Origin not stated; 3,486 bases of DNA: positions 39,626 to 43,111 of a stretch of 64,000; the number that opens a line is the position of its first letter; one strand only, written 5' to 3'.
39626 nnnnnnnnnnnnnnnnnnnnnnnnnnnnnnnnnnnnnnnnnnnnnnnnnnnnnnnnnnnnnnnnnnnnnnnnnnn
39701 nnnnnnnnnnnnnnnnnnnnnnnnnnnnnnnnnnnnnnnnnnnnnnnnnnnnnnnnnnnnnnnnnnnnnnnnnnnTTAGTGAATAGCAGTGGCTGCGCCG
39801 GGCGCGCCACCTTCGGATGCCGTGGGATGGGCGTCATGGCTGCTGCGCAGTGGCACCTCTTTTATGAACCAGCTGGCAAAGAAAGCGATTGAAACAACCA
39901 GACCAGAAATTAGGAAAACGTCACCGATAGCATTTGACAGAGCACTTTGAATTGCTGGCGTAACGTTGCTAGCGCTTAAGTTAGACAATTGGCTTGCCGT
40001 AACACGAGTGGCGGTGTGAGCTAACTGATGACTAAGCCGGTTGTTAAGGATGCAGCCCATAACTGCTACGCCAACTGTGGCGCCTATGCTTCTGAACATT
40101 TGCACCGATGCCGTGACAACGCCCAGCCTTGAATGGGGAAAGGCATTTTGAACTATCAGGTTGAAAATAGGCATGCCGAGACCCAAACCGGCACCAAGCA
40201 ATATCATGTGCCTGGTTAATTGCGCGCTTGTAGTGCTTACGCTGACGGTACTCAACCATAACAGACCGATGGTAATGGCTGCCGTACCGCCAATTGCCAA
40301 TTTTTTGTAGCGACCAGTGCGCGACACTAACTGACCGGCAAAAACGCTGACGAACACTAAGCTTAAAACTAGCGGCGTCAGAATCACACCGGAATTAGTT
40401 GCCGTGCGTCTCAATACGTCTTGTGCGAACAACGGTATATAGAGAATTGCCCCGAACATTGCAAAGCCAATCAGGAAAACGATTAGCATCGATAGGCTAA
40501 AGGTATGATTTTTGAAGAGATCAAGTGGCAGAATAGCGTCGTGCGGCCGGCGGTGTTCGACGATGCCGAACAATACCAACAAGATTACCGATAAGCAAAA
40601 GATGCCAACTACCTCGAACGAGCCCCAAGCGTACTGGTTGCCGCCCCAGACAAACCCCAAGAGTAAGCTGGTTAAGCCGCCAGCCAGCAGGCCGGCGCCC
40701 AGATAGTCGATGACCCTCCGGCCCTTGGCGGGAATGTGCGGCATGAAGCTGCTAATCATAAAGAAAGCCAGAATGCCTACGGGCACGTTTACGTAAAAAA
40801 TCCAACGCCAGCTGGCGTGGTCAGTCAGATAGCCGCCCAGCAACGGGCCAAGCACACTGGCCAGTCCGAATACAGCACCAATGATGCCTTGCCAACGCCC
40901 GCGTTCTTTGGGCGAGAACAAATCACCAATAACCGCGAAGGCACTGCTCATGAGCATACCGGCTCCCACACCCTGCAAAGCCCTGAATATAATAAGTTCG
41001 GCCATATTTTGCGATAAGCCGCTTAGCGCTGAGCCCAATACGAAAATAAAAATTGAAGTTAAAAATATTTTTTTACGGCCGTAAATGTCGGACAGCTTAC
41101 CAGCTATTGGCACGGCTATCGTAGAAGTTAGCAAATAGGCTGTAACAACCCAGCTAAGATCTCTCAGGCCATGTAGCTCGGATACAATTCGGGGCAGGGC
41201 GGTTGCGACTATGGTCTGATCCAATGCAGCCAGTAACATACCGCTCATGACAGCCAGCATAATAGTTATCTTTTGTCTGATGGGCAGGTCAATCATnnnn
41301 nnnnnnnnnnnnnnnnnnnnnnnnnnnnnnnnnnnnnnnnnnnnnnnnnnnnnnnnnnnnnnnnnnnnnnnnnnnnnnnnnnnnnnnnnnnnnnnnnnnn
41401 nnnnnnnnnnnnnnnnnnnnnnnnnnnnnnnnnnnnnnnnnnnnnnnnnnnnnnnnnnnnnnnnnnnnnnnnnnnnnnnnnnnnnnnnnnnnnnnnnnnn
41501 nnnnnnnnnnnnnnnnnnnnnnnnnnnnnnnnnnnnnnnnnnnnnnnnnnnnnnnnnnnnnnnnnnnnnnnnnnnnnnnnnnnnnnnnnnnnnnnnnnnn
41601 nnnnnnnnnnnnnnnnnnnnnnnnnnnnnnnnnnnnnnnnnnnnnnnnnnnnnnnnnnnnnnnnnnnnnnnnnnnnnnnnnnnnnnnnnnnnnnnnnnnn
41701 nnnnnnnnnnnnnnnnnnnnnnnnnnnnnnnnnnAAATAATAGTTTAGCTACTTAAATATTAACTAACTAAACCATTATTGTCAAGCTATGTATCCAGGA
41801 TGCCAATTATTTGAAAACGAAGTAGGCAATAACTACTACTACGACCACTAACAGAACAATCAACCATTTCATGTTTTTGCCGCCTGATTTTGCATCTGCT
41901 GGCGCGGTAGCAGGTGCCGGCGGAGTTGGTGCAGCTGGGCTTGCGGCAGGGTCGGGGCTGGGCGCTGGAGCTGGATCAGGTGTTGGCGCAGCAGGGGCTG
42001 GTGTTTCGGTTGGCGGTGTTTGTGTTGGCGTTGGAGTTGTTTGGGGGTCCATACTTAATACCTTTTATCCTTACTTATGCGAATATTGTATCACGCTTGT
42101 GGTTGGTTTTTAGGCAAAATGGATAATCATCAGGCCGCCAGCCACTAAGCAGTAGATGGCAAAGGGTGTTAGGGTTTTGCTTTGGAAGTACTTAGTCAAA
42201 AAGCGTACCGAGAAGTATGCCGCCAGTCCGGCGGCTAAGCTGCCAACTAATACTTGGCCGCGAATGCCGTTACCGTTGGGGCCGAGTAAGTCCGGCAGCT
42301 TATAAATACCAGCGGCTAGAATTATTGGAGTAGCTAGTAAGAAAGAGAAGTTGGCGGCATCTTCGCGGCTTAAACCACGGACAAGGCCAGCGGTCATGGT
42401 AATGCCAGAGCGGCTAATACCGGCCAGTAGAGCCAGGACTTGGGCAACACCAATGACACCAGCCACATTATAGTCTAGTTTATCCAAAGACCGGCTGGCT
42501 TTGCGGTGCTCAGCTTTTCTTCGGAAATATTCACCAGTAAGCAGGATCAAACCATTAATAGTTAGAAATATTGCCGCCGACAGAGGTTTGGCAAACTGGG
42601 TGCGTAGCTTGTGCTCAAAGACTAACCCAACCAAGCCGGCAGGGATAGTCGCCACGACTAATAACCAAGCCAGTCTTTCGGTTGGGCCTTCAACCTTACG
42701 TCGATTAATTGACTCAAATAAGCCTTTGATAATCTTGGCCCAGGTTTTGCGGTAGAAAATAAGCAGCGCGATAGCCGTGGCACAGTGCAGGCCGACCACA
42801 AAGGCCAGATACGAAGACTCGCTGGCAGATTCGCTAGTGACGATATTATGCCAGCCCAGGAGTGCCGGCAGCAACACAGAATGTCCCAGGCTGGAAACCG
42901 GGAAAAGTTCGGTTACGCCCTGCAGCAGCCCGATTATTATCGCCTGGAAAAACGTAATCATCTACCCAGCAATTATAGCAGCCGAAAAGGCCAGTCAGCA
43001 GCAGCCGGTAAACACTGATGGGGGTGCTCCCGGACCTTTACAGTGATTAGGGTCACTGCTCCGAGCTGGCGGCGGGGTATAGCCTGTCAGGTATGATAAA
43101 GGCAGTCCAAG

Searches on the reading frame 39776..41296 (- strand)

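Call 78: search_protein_families(library=pfam, proteins=[window:39776-41296:-], max_evalue=0.00001)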
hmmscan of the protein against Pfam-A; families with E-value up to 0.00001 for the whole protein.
window:39776-41296:- (506 aa): 4 families
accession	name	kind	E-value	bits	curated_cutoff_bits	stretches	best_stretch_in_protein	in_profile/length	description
PF07690.21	MFS_1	-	5.3e-62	210.2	33.4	2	17-191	2-178/347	Major Facilitator Superfamily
PF06609.19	TRI12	-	3.8e-15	55.8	23.2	1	30-472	63-518/599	Fungal trichothecene efflux pump (TRI12)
PF00083.30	Sugar_tr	-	2.1e-13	50.4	22.3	1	47-181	48-188/452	Sugar (and other) transporter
PF13347.12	MFS_2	-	1e-06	28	27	0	14-155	227-374/427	MFS/sugar transport protein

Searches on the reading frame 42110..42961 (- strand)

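Call 78: search_protein_families(library=pfam, proteins=[window:42110-42961:-], max_evalue=0.00001)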
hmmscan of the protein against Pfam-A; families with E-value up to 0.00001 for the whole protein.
window:42110-42961:- (283 aa): 1 family
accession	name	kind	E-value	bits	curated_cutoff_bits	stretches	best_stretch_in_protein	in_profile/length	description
PF02673.24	BacA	-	4.1e-73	246.7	33.4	1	7-276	1-256/257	Bacitracin resistance protein BacA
